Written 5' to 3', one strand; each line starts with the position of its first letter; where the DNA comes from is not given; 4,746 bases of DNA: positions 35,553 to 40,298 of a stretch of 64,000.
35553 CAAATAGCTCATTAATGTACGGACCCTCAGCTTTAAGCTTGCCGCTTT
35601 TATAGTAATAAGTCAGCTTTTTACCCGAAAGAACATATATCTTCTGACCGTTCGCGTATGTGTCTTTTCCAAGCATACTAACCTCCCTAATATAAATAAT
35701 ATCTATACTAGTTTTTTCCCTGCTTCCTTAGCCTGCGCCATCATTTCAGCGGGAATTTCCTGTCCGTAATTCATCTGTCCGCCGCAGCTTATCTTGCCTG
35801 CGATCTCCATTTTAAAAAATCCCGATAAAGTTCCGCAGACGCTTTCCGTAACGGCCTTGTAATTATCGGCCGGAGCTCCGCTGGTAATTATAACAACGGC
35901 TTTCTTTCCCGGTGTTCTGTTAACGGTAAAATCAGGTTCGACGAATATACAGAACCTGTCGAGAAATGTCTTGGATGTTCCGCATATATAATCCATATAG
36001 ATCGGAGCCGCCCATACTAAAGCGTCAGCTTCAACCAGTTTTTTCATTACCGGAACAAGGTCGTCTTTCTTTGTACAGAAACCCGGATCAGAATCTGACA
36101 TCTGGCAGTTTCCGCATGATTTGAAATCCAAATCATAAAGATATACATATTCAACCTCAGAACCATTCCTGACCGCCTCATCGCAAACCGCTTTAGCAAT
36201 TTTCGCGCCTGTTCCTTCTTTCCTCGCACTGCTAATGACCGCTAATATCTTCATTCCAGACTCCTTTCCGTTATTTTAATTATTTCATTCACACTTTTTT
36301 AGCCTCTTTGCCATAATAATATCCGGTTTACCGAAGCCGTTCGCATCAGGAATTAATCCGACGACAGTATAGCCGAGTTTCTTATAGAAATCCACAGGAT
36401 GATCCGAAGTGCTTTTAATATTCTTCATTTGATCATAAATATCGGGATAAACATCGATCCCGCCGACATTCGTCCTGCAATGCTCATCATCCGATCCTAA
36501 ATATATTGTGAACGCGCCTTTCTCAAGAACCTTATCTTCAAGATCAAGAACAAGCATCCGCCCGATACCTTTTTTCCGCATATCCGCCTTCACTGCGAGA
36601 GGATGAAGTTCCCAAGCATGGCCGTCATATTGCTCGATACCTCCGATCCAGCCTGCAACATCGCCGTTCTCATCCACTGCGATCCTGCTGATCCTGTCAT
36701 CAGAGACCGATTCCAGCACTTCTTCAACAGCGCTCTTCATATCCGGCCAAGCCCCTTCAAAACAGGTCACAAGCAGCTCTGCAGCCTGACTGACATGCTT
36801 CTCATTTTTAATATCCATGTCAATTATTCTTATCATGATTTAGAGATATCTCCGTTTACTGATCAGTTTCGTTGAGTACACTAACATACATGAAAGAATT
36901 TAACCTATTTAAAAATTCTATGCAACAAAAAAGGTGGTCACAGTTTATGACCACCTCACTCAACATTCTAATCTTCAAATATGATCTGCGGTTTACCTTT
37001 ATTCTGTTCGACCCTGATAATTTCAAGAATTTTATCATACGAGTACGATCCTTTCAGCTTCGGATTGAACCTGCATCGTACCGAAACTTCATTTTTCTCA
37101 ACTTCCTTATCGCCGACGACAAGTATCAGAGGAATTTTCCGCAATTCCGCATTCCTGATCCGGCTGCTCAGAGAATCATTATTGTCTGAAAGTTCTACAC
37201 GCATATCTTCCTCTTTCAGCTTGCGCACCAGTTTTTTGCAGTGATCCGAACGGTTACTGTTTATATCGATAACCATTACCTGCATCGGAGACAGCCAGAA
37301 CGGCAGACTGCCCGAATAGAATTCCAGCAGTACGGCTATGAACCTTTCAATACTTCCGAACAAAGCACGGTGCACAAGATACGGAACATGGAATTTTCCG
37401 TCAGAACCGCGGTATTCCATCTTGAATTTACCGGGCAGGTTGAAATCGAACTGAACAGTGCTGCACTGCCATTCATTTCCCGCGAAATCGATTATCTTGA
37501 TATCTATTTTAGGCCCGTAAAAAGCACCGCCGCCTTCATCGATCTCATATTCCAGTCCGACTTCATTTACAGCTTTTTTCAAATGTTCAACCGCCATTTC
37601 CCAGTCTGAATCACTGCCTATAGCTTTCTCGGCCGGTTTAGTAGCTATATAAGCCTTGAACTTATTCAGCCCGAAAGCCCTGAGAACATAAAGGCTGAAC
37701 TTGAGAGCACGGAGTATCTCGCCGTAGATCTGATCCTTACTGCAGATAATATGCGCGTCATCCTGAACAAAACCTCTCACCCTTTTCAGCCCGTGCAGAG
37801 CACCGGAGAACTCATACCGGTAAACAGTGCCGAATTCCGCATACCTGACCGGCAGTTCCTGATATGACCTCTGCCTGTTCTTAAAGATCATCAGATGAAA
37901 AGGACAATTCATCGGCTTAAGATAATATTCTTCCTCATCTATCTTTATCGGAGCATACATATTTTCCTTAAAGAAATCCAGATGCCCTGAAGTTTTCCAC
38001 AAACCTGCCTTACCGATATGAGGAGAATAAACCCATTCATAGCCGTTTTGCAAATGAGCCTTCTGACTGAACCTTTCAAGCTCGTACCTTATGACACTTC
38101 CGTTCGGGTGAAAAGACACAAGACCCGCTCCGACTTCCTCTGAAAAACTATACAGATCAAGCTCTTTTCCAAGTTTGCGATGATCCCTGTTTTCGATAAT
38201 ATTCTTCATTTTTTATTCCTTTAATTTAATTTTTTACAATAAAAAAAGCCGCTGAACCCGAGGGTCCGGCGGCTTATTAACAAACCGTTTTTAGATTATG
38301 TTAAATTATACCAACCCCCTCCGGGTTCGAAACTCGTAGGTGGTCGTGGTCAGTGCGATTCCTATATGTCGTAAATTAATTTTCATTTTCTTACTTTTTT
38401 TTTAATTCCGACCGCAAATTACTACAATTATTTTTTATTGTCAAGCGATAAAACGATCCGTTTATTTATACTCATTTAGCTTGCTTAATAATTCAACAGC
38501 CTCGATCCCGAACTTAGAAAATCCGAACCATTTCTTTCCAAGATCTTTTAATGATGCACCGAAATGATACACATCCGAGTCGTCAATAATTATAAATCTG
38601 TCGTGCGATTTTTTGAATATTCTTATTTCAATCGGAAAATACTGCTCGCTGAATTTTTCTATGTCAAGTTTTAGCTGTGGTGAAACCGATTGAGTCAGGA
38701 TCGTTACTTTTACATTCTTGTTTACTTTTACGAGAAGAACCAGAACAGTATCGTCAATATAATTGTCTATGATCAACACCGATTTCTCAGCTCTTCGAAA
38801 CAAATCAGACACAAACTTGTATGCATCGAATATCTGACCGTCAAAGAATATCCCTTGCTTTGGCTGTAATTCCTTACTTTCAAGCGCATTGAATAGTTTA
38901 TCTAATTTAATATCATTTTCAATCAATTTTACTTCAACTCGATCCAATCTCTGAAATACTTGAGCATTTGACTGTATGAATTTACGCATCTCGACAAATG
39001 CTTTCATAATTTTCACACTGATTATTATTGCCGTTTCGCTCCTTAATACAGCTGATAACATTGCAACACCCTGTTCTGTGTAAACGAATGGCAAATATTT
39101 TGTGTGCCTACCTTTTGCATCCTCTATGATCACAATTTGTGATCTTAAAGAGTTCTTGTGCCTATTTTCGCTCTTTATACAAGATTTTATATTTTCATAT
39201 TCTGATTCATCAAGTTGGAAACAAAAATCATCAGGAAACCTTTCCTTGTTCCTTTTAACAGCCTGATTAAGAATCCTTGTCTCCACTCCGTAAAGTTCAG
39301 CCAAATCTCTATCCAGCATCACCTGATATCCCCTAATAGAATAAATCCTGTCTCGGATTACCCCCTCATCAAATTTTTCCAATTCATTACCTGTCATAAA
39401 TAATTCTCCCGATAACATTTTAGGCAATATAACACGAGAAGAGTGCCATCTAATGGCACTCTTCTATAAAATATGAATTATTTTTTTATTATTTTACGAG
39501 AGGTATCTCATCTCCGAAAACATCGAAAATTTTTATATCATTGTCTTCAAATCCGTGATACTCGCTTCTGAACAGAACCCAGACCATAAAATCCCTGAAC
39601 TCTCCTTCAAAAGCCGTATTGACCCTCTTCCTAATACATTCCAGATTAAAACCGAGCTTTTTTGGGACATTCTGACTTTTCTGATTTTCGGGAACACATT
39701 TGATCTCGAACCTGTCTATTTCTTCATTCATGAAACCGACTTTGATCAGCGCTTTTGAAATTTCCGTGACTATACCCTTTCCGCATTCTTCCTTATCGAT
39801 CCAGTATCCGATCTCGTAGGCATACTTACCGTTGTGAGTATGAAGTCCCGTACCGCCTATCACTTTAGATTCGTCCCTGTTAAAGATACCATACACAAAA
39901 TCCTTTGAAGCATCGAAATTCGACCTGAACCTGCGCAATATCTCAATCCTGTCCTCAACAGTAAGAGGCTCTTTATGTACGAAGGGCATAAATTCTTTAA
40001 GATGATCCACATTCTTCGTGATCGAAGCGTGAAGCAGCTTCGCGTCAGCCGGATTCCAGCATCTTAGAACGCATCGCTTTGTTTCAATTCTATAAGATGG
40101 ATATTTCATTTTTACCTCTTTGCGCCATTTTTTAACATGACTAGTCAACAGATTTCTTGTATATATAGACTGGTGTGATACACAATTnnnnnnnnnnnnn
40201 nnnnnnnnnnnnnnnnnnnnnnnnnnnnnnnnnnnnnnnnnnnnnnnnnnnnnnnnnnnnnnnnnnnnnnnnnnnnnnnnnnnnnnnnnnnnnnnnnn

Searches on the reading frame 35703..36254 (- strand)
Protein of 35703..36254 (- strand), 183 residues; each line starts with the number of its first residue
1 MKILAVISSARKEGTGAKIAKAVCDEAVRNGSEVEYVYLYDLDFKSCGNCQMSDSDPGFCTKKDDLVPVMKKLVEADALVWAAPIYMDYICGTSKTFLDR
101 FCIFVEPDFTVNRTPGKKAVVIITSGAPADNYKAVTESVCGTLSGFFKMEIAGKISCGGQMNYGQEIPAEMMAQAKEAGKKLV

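Call 84: search_protein_families(library=pfam, proteins=[window:35703-36254:-], max_evalue=0.00001)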
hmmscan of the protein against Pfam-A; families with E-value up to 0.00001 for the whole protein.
window:35703-36254:- (183 aa): 2 families
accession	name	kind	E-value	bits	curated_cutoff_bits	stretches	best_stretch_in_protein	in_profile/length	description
PF03358.20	FMN_red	-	6.2e-17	62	24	1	1-144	1-133/152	NADPH-dependent FMN reductase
PF02525.22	Flavodoxin_2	-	3e-15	56.9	27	1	1-178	1-194/198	Flavodoxin-like fold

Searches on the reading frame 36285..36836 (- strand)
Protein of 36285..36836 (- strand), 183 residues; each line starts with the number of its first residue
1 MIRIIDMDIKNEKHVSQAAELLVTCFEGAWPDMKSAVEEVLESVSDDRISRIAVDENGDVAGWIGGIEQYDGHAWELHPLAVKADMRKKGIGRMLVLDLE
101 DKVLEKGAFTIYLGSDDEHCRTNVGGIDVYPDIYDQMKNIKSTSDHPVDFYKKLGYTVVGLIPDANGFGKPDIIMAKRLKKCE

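Call 84: search_protein_families(library=pfam, proteins=[window:36285-36836:-], max_evalue=0.00001)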
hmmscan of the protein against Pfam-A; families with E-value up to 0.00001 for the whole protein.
window:36285-36836:- (183 aa): 3 families
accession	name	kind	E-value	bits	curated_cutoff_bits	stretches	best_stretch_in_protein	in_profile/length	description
PF00583.31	Acetyltransf_1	-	5.4e-13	49.7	20.7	1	18-115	4-100/116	Acetyltransferase (GNAT) family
PF13508.13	Acetyltransf_7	-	1.9e-08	35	27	1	54-157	8-83/84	Acetyltransferase (GNAT) domain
PF13673.13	Acetyltransf_10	-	5.9e-07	30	23.6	0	42-107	24-84/128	Acetyltransferase (GNAT) domain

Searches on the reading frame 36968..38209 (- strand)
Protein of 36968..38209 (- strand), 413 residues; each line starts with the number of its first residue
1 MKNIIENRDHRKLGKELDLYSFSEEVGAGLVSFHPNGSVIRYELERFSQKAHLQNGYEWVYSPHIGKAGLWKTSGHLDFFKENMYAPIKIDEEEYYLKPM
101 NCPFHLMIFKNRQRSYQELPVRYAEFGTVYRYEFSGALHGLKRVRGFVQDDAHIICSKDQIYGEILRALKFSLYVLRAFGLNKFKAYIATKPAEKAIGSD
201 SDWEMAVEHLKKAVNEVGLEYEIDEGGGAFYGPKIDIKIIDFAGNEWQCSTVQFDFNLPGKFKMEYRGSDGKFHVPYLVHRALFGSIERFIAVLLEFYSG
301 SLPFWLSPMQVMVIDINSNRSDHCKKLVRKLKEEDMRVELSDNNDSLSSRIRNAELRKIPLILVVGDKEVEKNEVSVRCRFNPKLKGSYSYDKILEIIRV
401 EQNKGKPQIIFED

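Call 84: search_protein_families(library=pfam, proteins=[window:36968-38209:-], max_evalue=0.00001)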
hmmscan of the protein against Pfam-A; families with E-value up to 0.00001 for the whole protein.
window:36968-38209:- (413 aa): 2 families
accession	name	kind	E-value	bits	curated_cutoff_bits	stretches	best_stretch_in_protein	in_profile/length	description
PF00587.30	tRNA-synt_2b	-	2.6e-41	142.1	29.3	1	91-297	6-178/179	tRNA synthetase class II core domain (G, H, P, S and T)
PF03129.25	HGTP_anticodon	-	2.5e-18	66.4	21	1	310-399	1-92/94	Anticodon binding domain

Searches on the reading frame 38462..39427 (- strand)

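Call 84: search_protein_families(library=pfam, proteins=[window:38462-39427:-], max_evalue=0.00001)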
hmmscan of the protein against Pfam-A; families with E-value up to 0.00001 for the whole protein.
window:38462-39427:- (321 aa): 1 family
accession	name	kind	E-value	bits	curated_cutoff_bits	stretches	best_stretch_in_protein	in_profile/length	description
PF10543.14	ORF6N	-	5.1e-32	110.5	27.8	1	27-127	2-86/86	ORF6N domain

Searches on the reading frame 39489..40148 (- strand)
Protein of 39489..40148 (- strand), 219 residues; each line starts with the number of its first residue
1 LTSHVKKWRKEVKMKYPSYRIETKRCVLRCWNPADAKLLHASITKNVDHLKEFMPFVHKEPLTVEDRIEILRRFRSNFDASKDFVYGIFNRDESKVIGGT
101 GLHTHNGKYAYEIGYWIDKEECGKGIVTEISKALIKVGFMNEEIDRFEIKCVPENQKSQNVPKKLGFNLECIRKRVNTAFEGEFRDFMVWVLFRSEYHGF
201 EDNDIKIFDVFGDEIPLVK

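Call 84: search_protein_families(library=pfam, proteins=[window:39489-40148:-], max_evalue=0.00001)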
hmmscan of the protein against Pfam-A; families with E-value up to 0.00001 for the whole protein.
window:39489-40148:- (219 aa): 3 families
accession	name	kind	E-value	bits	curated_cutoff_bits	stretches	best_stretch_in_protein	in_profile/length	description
PF13302.13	Acetyltransf_3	-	4.7e-24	86.1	25.4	1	25-168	1-138/138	Acetyltransferase (GNAT) domain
PF13420.13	Acetyltransf_4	-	2.6e-09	37.7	24.3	1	33-180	6-147/155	Acetyltransferase (GNAT) domain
PF00583.31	Acetyltransf_1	-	6.1e-09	36.6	20.7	1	76-167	26-116/116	Acetyltransferase (GNAT) family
